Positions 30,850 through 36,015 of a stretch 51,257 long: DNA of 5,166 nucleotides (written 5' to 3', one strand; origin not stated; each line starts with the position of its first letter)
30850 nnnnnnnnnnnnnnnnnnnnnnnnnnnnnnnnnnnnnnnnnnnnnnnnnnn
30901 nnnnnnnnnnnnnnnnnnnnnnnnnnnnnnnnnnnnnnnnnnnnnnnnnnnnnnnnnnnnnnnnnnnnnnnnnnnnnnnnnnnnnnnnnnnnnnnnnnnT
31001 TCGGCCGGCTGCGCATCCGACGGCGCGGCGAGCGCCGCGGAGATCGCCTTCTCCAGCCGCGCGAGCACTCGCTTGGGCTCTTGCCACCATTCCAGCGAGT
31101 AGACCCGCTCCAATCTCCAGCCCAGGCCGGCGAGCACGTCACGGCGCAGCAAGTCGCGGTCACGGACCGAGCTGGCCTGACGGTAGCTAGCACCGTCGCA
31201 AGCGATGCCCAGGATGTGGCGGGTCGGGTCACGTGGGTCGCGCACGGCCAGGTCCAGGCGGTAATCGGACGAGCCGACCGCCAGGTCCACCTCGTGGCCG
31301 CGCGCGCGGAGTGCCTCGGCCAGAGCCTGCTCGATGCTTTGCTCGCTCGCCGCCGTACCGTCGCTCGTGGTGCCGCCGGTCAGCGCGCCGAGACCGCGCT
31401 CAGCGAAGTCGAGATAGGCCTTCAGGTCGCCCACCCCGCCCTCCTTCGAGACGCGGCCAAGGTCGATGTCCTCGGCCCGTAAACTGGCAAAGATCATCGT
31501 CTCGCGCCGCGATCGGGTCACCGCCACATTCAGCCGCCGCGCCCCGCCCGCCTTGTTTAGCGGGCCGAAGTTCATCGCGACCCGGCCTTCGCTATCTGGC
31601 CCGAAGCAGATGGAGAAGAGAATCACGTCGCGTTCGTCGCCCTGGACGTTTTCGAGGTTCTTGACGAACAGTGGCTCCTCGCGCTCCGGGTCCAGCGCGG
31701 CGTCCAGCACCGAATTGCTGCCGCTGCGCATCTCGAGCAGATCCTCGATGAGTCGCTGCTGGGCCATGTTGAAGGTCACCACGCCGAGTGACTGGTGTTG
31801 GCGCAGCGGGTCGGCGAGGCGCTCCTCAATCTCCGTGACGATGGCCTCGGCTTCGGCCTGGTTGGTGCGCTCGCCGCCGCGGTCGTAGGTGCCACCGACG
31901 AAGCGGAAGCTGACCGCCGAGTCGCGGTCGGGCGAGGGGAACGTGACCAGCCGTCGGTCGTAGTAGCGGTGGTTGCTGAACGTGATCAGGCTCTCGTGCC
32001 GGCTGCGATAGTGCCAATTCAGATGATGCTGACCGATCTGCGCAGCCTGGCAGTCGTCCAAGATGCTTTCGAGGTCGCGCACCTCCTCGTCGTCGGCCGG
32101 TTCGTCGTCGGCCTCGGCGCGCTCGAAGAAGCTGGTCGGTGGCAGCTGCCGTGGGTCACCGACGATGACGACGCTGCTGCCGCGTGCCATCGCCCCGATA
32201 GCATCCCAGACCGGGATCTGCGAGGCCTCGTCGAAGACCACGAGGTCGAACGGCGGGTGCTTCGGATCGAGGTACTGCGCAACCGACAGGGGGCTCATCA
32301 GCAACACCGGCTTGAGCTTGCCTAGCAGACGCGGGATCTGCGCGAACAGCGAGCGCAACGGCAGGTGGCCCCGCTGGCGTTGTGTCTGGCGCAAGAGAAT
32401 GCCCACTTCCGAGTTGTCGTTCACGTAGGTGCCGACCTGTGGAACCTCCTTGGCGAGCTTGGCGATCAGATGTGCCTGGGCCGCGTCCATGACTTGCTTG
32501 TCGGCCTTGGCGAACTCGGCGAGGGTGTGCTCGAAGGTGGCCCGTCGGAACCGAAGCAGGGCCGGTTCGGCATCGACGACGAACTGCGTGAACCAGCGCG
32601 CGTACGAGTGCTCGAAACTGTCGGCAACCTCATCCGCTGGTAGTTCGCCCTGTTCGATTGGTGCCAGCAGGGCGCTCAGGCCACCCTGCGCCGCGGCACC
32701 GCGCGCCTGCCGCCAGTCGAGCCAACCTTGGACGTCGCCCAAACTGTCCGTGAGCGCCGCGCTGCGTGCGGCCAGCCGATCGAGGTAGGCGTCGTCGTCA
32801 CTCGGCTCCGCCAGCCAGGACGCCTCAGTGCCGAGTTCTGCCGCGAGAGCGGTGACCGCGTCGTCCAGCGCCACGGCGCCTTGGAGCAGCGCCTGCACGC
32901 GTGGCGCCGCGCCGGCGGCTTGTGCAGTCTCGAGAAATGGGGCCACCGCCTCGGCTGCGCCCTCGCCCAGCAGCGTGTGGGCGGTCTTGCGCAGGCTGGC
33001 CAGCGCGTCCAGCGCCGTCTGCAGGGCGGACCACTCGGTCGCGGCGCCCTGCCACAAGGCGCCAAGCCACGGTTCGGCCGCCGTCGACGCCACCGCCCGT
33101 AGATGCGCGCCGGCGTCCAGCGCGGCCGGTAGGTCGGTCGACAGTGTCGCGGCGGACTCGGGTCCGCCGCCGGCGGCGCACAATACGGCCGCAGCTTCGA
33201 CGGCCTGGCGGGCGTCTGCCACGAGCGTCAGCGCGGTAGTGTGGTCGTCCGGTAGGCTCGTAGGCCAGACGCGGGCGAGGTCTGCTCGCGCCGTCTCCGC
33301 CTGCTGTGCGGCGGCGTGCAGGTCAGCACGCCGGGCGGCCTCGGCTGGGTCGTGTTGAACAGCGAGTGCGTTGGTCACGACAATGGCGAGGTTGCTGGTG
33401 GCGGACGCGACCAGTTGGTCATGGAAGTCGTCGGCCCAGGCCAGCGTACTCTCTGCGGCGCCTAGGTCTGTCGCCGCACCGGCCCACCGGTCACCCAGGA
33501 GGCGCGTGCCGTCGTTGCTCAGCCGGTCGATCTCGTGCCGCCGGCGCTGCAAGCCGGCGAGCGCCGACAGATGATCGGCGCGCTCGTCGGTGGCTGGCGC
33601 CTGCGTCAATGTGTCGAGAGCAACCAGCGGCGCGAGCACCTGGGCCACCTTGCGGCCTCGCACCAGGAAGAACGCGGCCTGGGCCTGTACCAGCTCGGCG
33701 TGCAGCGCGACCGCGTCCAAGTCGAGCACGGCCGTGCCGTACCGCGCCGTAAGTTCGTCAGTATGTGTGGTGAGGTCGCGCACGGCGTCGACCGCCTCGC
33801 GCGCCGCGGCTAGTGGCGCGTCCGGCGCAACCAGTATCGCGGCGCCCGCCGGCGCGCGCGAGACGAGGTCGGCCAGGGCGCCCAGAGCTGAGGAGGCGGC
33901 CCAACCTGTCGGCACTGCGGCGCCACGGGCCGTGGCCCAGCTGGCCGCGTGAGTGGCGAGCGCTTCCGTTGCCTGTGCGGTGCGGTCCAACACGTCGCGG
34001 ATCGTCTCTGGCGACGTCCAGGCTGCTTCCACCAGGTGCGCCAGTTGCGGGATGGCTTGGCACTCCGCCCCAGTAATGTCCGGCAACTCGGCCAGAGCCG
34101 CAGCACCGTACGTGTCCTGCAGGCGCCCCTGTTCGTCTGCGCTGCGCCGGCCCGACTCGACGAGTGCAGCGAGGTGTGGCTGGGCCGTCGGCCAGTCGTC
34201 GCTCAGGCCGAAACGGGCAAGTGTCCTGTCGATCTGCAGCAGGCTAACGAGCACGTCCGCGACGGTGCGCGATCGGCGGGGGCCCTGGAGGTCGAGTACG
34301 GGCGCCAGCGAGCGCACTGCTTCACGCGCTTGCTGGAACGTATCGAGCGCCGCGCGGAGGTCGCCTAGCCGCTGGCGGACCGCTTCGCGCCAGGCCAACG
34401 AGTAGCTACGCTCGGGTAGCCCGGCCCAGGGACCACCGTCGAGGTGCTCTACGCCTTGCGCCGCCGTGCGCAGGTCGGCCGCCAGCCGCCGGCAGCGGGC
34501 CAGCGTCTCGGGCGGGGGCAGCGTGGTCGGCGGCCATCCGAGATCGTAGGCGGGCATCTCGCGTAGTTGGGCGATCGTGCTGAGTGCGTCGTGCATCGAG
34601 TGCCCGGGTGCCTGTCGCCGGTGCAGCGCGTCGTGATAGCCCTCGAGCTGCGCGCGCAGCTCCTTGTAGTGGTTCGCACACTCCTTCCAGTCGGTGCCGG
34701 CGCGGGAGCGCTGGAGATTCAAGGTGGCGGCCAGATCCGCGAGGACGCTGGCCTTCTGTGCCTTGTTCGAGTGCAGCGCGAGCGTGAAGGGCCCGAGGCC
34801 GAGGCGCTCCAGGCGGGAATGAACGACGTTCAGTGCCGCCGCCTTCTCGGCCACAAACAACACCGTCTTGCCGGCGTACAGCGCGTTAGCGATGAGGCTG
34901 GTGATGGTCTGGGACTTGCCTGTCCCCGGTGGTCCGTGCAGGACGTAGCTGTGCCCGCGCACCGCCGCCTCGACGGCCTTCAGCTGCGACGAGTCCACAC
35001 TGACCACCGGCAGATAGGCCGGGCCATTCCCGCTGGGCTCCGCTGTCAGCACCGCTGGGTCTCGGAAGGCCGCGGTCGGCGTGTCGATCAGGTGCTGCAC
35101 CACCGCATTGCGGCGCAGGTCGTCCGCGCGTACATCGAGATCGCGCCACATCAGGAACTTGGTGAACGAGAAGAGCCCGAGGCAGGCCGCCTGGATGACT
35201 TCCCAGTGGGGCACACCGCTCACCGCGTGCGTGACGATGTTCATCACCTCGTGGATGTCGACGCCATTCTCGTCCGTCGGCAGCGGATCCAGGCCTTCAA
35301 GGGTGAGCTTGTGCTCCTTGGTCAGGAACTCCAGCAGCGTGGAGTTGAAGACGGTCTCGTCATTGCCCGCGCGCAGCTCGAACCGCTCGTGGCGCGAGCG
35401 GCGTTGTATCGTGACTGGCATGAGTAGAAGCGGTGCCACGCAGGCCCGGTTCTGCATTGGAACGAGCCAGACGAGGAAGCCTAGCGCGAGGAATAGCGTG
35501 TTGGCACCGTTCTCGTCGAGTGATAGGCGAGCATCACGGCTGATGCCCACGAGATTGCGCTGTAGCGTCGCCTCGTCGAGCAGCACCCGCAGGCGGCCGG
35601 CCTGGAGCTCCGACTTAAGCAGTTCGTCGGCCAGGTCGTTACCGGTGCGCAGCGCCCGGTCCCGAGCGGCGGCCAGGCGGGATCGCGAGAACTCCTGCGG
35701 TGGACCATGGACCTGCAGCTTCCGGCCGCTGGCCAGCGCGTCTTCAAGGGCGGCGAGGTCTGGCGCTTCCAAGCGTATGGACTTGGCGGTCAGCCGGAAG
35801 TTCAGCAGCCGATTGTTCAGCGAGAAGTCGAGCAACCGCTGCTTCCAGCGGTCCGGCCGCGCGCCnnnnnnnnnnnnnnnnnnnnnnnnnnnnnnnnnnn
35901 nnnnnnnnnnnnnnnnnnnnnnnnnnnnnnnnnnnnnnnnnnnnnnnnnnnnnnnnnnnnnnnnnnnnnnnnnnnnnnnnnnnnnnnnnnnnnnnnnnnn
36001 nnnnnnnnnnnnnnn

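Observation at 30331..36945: Single ~2,200-aa gene fusing protease-like, helicase and nuclease-like modules, divergent from a tRNA array: candidate one-gene nucleic-acid surveillance/defence system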

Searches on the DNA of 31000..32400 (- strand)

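Call 97: search_dna_similar(query=L109:7000-8713:+, collection=ecoli_genomes, mode=distant, max_rows=12, rows=spread)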
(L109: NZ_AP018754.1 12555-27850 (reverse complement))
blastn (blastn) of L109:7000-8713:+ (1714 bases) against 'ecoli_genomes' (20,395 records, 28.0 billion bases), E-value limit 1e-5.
Records with a match: 302; places in all: 302; records where one place covers at least 80% of the query: 285.
Genomes with a match: 302 of 5426; with a place that covers at least 80% of the query: 285. Places per genome that has any: lowest 1, median 1, highest 1. On chromosomes: 301 places; on plasmids: 1.
Best place of each record, by identity: >=99% 297; 95-99% 2; 90-95% 3.
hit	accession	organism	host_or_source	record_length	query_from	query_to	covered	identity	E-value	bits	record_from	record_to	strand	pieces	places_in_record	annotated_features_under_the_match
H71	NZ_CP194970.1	Escherichia coli strain EC28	Homo sapiens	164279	1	1714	100%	100.0%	0e+0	3092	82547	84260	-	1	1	hhe: DUF4011 domain-containing anti-phage protein Hhe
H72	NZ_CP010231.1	Escherichia coli strain S30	not applicable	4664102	1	1714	100%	99.8%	0e+0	3078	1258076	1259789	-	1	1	hhe: DUF4011 domain-containing anti-phage protein Hhe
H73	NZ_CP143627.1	Escherichia coli strain FJ_Ec_21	swine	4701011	1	1714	100%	99.8%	0e+0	3078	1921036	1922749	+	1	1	hhe: DUF4011 domain-containing anti-phage protein Hhe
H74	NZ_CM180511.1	Escherichia coli strain E1433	Homo sapiens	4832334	1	1714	100%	99.8%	0e+0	3078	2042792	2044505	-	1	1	hhe: DUF4011 domain-containing anti-phage protein Hhe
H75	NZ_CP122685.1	Escherichia coli strain ETEC4067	Sus scrofa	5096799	1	1714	100%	99.8%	0e+0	3074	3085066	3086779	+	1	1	hhe: DUF4011 domain-containing anti-phage protein Hhe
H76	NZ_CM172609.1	Escherichia coli strain ExPEC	Mussels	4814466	1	1714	100%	99.8%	0e+0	3074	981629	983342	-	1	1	hhe: DUF4011 domain-containing anti-phage protein Hhe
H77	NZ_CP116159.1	Escherichia coli strain DETEC-P351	ICU patient rectal swab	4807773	1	1714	100%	99.7%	0e+0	3069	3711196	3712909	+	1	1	hhe: DUF4011 domain-containing anti-phage protein Hhe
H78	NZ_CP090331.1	Escherichia coli strain ECO11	Homo sapiens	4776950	1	1714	100%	99.7%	0e+0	3069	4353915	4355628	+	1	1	hhe: DUF4011 domain-containing anti-phage protein Hhe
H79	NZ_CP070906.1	Escherichia coli strain 88COLEC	Homo sapiens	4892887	1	1714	100%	99.7%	0e+0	3065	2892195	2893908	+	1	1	hhe: DUF4011 domain-containing anti-phage protein Hhe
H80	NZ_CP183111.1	Escherichia coli strain 488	Homo sapiens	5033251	1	1714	100%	99.7%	0e+0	3065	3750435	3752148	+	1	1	hhe: DUF4011 domain-containing anti-phage protein Hhe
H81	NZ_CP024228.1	Escherichia coli O25:NM strain 2014EL-1343-2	missing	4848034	1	1714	100%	99.5%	0e+0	3056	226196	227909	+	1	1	AAA domain-containing protein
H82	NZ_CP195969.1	Escherichia coli strain I3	Raw wastewater influent sample from the ...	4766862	1487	1714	13%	99.1%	2e-108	403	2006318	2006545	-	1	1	hypothetical protein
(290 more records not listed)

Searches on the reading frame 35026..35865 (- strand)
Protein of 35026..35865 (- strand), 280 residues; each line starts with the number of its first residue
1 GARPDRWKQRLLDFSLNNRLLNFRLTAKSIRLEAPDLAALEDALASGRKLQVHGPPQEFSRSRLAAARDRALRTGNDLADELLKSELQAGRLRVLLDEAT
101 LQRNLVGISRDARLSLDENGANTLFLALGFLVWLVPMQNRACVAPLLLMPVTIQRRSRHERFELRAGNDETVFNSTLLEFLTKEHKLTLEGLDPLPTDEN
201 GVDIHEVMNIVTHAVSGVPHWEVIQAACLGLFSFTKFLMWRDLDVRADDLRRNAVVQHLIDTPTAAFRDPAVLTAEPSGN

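Call 79: predict_structure(alignment_id=A3)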
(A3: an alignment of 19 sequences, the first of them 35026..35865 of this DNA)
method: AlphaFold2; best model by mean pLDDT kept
length: 280 residues; sequences in the alignment: 19
mean_pLDDT: 84.3   pTM: 0.77
mean pLDDT of the five models: 84.3, 84.1, 83.6, 82.9, 80.3
residues with pLDDT >= 90: 136; 70-90: 88; 50-70: 55; < 50: 1
segments of 3 or more residues with pLDDT < 50: none
pLDDT, mean of each block of 10 residues (from residue 1): 64 74 88 95 97 83 58 68 93 93 94 79 89 88 94 92 94 90 90 93 97 94 96 70 74 82 79 55
secondary structure, 60 per line:
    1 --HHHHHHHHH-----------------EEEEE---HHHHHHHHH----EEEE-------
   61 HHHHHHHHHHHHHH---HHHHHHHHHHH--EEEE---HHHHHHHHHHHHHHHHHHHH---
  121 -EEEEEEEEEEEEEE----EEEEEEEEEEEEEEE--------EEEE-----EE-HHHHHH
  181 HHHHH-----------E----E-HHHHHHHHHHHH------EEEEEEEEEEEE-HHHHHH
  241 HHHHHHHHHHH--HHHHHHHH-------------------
elements in order: H3-11 E29-33 H37-45 E50-53 H61-74 H78-88 E91-94 H98-117 E122-135 E140-154 E163-166 H175-185 H204-215 E222-233 H235-251 H254-261

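Call 81: fold_search(model_id=the predicted structure, library=pdb)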
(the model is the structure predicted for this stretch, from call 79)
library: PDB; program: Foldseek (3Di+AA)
matches with E <= 10: 487; with E <= 0.001: 0
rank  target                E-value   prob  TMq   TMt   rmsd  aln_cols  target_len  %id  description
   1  4n3g                  5.8e-02  0.11  0.11  0.12  20.7       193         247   10  Crystal structure of eukaryotic translation initiation factor eIF5B (870-1116) from Chaetomium thermophilum, domains III (released 2014-07-09)
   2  4n3n                  5.8e-02  0.10  0.10  0.06  20.5       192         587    9  Crystal structure of eukaryotic translation initiation factor eIF5B (517-1116) from Chaetomium thermophilum, apo form (released 2014-07-09)
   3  8fbp_M                1.8e-01  0.06  0.10  0.09  16.9       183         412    8  Glutamine synthetase from Pseudomonas aeruginosa, filament double-unit in compressed conformation (released 2024-02-14)
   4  2pqq_A                1.9e-01  0.06  0.09  0.14  14.0       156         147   10  Structural Genomics, the crystal structure of the N-terminal domain of a transcriptional regulator from Streptomyces c (released 2007-06-05)
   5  1y56_B                2.8e-01  0.08  0.13  0.10  13.8       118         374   10  Crystal structure of L-proline dehydrogenase from P.horikoshii (released 2005-07-26)
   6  9i05_Al               2.8e-01  0.03  0.09  0.07  41.4       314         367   14  Cryo-EM structure of the large subunit of the mitochondrial ribosome from Toxoplasma gondii (released 2025-06-11)
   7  2owm_A                2.9e-01  0.06  0.09  0.08  15.8       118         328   10  Motor domain of Neurospora crassa kinesin-3 (NcKin3) (released 2008-01-29)
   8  5dm3_C                3.1e-01  0.04  0.10  0.08  18.3       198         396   11  Crystal Structure of Glutamine Synthetase from Chromohalobacter salexigens DSM 3043(Csal_0679, TARGET EFI-550015) with (released 2015-09-16)
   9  8att_A                3.3e-01  0.02  0.09  0.04  17.8       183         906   14  Cryo-EM structure of yeast mitochondrial RNA polymerase transcription initiation complex with 4-mer RNA, pppGpGpUpA (I (released 2023-08-30)
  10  2owm_B                3.5e-01  0.05  0.08  0.07  15.0       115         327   12  Motor domain of Neurospora crassa kinesin-3 (NcKin3) (released 2008-01-29)
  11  8atv_A                3.7e-01  0.05  0.09  0.04  17.1       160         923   12  Cryo-EM structure of yeast mitochondrial RNA polymerase transcription initiation complex with 5-mer RNA, pppGpGpApApA  (released 2023-08-30)
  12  8fbp_D                3.7e-01  0.04  0.12  0.09  19.8       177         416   11  Glutamine synthetase from Pseudomonas aeruginosa, filament double-unit in compressed conformation (released 2024-02-14)
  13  8fbp_A                3.7e-01  0.04  0.12  0.09  19.9       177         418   11  Glutamine synthetase from Pseudomonas aeruginosa, filament double-unit in compressed conformation (released 2024-02-14)
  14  4yov_E                4.5e-01  0.08  0.11  0.13  15.0       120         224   10  Crystal structure of a trimeric exonuclease PhoExo I from Pyrococcus horikoshii OT3 in complex with poly-dA (released 2015-07-15)
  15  2owm_D                4.5e-01  0.04  0.08  0.07  15.1       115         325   12  Motor domain of Neurospora crassa kinesin-3 (NcKin3) (released 2008-01-29)
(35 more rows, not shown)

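Call 89: fold_search(model_id=the predicted structure, library=viral)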
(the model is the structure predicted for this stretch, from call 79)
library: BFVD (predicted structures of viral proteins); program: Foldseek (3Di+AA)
matches with E <= 10: 631; with E <= 0.001: 0
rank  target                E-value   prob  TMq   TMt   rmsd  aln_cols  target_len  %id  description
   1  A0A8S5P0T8            2.6e-03  0.97  0.28  0.19  13.0       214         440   14  AAA domain protein [Myoviridae sp. ctakU3]
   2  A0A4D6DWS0            1.8e-02  0.14  0.11  0.17  14.0       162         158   15  Uncharacterized protein [Edwardsiella phage pEt-SU]
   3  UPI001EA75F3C         2.1e-02  0.21  0.14  0.15  18.8       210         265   13  (no name look-up for this kind of identifier)
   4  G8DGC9                5.7e-02  0.16  0.12  0.11  12.6       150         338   14  (no name in the UniProt tables at hand)
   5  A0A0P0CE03            6.4e-02  0.16  0.12  0.31  11.7        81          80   14  (no name in the UniProt tables at hand)
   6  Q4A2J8                6.8e-02  0.12  0.12  0.10  15.2       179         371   14  Uncharacterized protein [Emiliania huxleyi virus 86 (isolate United Kingdom/English Channel/1999)]
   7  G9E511                7.3e-02  0.38  0.14  0.44   5.1        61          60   10  (no name in the UniProt tables at hand)
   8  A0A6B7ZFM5            7.3e-02  0.11  0.14  0.16  18.9       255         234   11  Uncharacterized protein [Klebsiella phage N1M2]
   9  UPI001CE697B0         7.7e-02  0.14  0.15  0.18  15.4       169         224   10  (no name look-up for this kind of identifier)
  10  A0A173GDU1            9.2e-02  0.21  0.14  0.19  13.2       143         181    8  Uncharacterized protein [Erwinia phage vB_EamM_Simmy50]
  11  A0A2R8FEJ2            9.8e-02  0.12  0.14  0.22  13.0       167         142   11  Uncharacterized protein [Brazilian cedratvirus IHUMI]
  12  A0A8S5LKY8            1.0e-01  0.13  0.19  0.17  16.1       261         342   10  Uncharacterized protein [Siphoviridae sp. ctKcB20]
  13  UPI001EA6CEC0         1.0e-01  0.08  0.12  0.17  14.1       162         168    9  (no name look-up for this kind of identifier)
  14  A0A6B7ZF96            1.2e-01  0.08  0.11  0.16  15.3       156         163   11  Uncharacterized protein [Klebsiella phage N1M2]
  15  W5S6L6                1.3e-01  0.08  0.12  0.12  14.9       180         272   12  Uncharacterized protein [Pithovirus sibericum]
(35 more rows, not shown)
